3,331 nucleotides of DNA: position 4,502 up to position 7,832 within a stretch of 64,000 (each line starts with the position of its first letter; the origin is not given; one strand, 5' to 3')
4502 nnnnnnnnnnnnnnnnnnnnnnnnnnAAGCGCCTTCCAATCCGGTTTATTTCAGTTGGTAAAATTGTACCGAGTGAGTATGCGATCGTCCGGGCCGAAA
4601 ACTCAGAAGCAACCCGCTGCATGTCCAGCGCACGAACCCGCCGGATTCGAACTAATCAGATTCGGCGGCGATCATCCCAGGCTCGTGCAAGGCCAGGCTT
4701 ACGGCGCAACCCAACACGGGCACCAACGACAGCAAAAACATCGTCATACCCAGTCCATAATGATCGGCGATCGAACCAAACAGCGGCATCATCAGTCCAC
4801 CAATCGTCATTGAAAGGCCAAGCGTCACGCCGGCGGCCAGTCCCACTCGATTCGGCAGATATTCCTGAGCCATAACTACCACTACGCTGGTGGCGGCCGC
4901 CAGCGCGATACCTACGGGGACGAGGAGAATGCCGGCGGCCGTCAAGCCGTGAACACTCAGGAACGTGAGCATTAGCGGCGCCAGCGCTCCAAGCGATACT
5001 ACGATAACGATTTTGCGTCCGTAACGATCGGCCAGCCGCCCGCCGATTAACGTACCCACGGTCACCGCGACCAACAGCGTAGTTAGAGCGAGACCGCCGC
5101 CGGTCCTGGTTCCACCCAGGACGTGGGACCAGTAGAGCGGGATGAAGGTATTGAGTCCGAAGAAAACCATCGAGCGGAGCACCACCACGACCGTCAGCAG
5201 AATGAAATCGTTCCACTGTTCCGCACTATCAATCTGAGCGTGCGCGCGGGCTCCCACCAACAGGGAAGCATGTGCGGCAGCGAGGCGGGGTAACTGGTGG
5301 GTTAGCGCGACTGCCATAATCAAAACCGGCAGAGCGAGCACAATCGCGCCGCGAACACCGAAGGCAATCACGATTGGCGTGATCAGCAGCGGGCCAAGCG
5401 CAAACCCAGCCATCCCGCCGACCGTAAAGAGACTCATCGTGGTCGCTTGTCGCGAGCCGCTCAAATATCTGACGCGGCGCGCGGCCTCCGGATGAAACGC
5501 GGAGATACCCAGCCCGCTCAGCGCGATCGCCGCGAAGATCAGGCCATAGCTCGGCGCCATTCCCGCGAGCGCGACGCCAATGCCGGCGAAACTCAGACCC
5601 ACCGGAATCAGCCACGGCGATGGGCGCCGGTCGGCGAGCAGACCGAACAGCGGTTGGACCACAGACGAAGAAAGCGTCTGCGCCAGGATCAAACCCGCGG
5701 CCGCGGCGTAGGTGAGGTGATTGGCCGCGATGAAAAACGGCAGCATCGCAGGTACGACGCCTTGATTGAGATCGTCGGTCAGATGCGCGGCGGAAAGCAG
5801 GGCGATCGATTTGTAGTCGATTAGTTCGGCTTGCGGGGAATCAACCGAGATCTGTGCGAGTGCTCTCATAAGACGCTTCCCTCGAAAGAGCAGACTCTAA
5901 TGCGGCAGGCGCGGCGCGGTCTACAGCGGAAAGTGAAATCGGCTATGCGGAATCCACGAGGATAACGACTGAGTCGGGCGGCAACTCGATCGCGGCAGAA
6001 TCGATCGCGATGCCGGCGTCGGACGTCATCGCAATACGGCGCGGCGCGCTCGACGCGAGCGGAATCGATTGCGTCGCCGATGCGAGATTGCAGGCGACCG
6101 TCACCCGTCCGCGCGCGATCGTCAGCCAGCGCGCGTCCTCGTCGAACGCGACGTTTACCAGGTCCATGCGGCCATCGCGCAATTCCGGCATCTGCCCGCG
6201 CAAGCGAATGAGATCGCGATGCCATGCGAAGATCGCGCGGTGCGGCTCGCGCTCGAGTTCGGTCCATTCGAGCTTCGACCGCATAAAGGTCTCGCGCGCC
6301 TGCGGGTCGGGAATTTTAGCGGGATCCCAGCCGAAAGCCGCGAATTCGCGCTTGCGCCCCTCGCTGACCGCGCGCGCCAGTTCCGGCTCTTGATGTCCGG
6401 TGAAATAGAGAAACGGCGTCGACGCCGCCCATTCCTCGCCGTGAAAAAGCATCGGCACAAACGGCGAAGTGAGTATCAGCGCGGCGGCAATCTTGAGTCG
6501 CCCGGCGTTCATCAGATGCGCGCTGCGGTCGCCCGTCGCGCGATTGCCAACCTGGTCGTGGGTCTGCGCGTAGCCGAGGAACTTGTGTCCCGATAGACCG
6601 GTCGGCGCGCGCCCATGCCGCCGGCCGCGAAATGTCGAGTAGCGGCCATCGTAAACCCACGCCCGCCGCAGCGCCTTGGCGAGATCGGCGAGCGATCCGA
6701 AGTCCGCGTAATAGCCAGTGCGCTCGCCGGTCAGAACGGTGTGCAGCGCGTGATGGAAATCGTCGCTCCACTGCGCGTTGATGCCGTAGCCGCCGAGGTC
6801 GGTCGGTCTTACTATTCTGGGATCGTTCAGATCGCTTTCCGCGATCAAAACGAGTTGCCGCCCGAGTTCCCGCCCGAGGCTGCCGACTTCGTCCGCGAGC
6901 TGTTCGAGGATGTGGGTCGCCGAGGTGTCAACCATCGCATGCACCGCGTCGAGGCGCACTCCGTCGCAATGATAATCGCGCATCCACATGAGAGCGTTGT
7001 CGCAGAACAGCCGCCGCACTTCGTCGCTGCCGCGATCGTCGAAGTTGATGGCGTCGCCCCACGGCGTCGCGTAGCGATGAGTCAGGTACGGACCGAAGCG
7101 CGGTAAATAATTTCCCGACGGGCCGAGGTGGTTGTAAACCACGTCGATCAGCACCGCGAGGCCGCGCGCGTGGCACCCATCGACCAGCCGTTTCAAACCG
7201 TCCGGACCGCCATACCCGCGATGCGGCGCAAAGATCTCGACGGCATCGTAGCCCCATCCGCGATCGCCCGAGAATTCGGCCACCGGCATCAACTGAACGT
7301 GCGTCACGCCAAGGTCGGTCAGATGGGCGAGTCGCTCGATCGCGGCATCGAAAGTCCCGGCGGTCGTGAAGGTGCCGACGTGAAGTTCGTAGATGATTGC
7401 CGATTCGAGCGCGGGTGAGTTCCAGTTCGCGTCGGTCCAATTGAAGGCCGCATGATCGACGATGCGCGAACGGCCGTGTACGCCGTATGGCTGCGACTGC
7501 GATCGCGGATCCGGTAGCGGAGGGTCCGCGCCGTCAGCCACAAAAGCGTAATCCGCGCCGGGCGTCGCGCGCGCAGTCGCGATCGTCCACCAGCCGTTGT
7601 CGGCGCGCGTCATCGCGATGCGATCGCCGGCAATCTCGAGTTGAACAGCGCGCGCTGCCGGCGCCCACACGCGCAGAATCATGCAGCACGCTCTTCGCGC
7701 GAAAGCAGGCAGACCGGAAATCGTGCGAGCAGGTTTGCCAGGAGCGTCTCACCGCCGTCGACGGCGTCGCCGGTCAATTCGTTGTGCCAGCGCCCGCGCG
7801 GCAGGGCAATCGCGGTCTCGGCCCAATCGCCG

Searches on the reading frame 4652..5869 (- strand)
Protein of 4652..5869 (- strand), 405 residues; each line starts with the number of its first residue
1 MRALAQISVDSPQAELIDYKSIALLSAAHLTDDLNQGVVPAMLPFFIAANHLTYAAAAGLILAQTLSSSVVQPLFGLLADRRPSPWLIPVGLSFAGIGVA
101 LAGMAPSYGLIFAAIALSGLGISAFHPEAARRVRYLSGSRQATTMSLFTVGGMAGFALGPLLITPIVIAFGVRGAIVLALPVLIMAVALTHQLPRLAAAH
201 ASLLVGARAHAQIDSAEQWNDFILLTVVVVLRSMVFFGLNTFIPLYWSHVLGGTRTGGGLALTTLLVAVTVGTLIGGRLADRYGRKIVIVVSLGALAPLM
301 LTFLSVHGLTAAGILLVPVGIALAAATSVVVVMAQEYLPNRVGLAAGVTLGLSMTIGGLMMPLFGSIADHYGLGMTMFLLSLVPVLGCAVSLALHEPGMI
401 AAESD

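Call 4: search_protein_families(library=pfam, proteins=[window:4652-5869:-], max_evalue=0.01)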
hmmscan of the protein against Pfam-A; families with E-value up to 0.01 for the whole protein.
window:4652-5869:- (405 aa): 1 family
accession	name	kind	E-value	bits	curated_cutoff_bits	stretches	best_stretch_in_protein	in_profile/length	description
PF07690.21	MFS_1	-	7.9e-36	124.1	33.4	2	28-348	4-334/347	Major Facilitator Superfamily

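Call 7: search_protein_families(library=ncbifam, proteins=[window:4652-5869:-], max_evalue=0.01)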
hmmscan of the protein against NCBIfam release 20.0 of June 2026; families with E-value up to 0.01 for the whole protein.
window:4652-5869:- (405 aa): 17 families
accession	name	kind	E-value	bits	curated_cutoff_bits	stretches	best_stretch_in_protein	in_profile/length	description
TIGR00895.1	2A0115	subfamily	1.4e-09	37.4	418.55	2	217-342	247-372/398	aromatic acid/H+ symport family MFS transporter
TIGR00881.1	2A0104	subfamily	1e-08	34.6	407.75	2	63-186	38-161/379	phosphoglycerate transporter protein PgtP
TIGR00898.1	2A0119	subfamily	2.1e-05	23.5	550.75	1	260-390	130-258/506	cation transport protein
TIGR00890.1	2A0111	subfamily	3e-05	23.1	374.85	1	225-384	8-166/377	oxalate/formate antiport family MFS transporter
TIGR04259.1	oxa_formateAnti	equivalog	9.9e-05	21.3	335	1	219-349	2-131/405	oxalate/formate MFS antiporter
TIGR00710.1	efflux_Bcr_CflA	subfamily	0.00011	21.7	200.9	1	260-303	44-89/385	Bcr/CflA family efflux MFS transporter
TIGR00899.1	2A0120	subfamily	0.00026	20.2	522.3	1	44-390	21-369/375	sugar efflux transporter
TIGR00893.1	2A0114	subfamily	0.00026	20.1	395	1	70-382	44-386/399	D-galactonate transporter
NF053517.1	HbztTptrPcaK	equivalog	0.00031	19.8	770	1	212-364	11-170/437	4-hydroxybenzoate transporter PcaK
NF007927.0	PRK10642.1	equivalog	0.0004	19.3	544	0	139-396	158-440/500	glycine betaine/L-proline transporter ProP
TIGR00711.1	efflux_EmrB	subfamily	0.0011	17.8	230.2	1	220-298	255-333/485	DHA2 family efflux MFS transporter permease subunit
NF012169.0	qepA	equivalog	0.0015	17.2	1075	0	230-368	283-422/511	fluoroquinolone efflux MFS transporter QepA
NF007372.0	PRK09874.1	equivalog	0.0019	17.4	571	0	231-390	25-188/408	multidrug efflux MFS transporter MdtG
NF008314.0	PRK11102.1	equivalog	0.0023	17.3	303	1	251-390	40-180/396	Bcr/CflA family multidrug efflux MFS transporter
NF000218.1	FexA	exception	0.0032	16.1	900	1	221-347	278-408/475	chloramphenicol/florfenicol efflux MFS transporter FexA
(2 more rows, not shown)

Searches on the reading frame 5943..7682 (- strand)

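Call 30: search_protein_families(library=pfam, proteins=[window:5943-7682:-], max_evalue=0.0001)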
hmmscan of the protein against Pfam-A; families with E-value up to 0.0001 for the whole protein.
window:5943-7682:- (579 aa): 2 families
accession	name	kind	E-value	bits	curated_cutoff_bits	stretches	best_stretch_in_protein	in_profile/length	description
PF00128.31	Alpha-amylase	-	1.1e-16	61.6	22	1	106-189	13-95/446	Alpha amylase, catalytic domain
PF11941.14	DUF3459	-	6e-15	55.8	22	1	487-575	1-90/90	Domain of unknown function (DUF3459)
